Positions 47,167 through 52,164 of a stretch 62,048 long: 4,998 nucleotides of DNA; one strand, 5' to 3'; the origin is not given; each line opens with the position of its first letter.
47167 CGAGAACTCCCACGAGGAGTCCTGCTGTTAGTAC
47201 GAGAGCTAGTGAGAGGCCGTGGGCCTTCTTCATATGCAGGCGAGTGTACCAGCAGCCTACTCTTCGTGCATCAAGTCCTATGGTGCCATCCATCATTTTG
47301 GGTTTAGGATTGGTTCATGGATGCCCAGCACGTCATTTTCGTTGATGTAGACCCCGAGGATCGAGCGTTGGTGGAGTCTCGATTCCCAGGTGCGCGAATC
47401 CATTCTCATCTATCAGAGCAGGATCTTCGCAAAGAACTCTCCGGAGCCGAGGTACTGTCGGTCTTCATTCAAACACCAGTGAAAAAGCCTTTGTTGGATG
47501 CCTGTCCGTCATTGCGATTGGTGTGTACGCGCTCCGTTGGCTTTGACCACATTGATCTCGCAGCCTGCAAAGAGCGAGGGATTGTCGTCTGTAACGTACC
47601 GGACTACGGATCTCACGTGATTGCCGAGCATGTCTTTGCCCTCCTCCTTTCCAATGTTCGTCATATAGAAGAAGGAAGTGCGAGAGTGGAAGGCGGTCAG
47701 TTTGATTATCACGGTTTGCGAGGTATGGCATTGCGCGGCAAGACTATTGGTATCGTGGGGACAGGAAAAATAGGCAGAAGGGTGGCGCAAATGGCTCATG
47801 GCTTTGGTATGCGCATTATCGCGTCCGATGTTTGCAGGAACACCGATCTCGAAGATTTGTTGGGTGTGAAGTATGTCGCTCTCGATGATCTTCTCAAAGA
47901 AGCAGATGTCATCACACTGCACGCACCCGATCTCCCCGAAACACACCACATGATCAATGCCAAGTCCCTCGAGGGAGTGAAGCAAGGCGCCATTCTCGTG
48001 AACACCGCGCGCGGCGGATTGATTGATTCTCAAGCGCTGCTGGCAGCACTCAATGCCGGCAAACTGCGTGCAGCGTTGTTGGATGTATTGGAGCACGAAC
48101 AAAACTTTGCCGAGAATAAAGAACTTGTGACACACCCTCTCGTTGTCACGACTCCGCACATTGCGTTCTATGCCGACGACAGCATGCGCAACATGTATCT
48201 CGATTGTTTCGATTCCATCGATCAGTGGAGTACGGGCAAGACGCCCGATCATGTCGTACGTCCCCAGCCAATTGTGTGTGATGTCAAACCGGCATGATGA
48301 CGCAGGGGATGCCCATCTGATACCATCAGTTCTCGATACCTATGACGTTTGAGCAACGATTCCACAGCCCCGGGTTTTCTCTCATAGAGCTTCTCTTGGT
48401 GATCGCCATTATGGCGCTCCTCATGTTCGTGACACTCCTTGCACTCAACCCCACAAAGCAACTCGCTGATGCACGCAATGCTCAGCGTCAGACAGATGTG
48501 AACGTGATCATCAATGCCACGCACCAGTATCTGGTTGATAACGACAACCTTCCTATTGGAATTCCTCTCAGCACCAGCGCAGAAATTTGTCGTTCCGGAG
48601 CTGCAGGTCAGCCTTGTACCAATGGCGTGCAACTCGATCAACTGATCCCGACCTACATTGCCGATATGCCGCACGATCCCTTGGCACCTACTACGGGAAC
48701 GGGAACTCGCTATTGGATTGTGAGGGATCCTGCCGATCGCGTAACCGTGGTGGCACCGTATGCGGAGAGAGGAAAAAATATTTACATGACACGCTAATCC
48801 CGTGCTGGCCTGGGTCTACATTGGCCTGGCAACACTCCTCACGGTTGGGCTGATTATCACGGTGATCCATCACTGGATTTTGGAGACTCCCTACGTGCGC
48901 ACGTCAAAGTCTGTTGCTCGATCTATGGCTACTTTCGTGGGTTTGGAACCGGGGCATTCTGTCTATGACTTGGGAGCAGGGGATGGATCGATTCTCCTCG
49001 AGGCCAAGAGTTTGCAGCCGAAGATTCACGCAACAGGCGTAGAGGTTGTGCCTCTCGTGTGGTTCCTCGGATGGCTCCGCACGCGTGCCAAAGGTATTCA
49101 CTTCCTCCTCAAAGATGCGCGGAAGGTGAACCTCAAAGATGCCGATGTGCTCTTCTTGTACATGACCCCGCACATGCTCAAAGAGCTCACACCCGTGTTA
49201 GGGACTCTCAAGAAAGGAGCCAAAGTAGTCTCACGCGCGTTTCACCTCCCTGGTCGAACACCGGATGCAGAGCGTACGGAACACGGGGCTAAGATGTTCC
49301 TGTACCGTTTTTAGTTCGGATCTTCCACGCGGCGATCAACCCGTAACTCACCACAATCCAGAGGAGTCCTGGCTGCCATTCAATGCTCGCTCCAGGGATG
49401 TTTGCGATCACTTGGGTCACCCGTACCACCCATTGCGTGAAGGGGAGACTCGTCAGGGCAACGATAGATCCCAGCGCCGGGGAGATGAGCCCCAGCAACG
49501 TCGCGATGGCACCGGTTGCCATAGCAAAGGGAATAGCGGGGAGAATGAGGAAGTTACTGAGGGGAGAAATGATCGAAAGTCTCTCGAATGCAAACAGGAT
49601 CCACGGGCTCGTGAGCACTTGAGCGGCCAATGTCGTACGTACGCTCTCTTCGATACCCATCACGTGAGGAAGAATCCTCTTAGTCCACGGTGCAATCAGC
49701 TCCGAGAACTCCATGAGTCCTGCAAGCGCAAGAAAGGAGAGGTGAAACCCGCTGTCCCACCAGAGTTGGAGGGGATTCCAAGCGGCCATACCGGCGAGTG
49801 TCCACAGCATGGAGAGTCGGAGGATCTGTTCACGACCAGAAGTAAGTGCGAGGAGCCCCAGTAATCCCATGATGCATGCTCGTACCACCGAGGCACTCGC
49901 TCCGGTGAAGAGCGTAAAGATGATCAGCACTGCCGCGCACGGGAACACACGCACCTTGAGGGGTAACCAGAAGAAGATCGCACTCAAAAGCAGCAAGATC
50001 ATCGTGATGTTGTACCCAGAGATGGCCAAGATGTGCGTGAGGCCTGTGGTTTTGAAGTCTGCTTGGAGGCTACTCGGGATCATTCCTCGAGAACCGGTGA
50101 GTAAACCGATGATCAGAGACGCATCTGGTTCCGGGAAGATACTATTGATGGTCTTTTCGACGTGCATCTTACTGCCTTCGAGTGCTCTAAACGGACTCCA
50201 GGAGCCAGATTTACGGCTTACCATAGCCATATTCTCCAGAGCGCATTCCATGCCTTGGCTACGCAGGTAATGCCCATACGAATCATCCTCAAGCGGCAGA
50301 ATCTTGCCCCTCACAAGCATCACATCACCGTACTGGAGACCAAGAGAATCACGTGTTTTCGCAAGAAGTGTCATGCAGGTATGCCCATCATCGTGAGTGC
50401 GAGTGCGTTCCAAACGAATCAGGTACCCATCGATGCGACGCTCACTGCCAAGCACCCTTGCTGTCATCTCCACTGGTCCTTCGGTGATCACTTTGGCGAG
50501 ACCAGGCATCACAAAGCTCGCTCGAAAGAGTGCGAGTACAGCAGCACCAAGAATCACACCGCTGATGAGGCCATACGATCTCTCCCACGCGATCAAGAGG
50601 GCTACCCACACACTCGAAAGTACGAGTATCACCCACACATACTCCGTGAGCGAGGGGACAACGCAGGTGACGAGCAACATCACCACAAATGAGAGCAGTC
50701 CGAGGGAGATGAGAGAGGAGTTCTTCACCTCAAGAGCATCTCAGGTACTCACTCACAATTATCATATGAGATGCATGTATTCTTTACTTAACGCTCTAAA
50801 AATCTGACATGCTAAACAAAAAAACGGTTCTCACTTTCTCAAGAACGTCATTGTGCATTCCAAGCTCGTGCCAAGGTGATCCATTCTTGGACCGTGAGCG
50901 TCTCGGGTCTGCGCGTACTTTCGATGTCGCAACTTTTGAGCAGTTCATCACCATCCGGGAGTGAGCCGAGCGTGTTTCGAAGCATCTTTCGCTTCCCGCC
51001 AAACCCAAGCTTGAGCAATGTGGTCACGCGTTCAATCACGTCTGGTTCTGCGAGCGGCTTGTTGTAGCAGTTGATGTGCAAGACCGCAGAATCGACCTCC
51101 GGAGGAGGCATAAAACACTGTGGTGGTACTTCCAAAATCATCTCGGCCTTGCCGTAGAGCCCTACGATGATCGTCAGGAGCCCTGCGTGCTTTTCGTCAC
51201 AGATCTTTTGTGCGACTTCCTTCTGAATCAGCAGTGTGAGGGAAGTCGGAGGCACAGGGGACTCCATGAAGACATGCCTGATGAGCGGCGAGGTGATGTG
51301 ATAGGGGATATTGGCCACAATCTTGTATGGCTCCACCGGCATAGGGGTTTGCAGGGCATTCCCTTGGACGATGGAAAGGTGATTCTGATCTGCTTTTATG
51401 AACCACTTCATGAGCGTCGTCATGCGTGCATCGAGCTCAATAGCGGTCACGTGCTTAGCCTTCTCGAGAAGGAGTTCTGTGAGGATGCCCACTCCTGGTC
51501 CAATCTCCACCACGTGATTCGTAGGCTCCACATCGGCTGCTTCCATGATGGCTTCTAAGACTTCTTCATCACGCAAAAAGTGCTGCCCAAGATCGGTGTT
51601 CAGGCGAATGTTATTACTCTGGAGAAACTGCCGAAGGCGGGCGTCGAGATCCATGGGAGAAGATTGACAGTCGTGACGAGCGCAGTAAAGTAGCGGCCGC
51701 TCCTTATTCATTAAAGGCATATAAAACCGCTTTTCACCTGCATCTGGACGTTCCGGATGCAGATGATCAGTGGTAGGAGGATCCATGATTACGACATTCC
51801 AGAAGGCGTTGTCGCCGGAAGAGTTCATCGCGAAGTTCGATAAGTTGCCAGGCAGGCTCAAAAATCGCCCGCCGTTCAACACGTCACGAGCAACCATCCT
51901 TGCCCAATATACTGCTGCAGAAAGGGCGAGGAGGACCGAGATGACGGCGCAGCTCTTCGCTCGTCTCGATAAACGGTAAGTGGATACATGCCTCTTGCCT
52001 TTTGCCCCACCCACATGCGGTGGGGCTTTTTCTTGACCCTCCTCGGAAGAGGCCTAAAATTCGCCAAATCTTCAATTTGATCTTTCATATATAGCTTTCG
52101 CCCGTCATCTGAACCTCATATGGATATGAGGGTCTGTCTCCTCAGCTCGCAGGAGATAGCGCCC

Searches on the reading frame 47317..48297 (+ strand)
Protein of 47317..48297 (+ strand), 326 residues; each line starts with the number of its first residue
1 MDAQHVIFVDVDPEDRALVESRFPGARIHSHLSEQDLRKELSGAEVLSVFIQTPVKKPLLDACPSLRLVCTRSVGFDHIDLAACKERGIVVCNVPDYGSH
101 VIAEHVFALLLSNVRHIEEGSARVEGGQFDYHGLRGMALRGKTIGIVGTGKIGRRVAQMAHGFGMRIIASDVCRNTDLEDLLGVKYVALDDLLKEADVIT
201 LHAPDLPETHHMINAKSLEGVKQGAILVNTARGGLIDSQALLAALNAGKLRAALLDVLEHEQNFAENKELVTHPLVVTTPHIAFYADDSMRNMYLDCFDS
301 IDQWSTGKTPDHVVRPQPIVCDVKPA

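Call 106: search_protein_families(library=pfam, proteins=[window:47317-48297:+], max_evalue=0.00001)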
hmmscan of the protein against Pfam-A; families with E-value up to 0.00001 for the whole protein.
window:47317-48297:+ (326 aa): 2 families
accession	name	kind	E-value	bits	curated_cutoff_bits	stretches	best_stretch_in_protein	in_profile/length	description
PF02826.25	2-Hacid_dh_C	-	2.7e-57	193.4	25.1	1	107-283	1-178/178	D-isomer specific 2-hydroxyacid dehydrogenase, NAD binding domain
PF00389.36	2-Hacid_dh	-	4.3e-31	107.8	24.6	1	7-314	3-133/134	D-isomer specific 2-hydroxyacid dehydrogenase, catalytic domain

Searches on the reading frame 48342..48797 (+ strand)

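Call 106: search_protein_families(library=pfam, proteins=[window:48342-48797:+], max_evalue=0.00001)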
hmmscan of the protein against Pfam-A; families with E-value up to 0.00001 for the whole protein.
window:48342-48797:+ (151 aa): 1 family
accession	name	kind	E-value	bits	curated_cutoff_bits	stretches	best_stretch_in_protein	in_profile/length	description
PF07963.17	N_methyl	-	9.3e-06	25.4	21.2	0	11-30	6-25/27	Prokaryotic N-terminal methylation motif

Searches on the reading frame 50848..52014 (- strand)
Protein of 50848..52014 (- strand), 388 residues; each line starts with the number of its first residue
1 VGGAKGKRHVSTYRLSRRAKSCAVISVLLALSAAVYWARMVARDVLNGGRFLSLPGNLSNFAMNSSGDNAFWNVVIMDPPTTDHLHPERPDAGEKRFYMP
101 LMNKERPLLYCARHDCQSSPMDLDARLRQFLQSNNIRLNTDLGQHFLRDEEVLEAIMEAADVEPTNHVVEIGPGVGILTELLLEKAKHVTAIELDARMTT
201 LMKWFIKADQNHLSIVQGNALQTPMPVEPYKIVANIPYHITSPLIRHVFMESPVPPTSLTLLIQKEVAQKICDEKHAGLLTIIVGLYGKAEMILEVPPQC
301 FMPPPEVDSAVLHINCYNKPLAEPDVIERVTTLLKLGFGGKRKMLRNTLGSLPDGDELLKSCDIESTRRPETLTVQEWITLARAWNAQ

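Call 106: search_protein_families(library=pfam, proteins=[window:50848-52014:-], max_evalue=0.00001)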
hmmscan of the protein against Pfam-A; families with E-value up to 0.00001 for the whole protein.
window:50848-52014:- (388 aa): 2 families
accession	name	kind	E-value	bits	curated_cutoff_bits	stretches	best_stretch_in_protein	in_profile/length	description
PF00398.26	RrnaAD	-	1.5e-51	175.5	24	1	137-382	3-258/263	Ribosomal RNA adenine dimethylase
PF13649.12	Methyltransf_25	-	5.3e-06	27.5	27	0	168-247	1-84/97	Methyltransferase domain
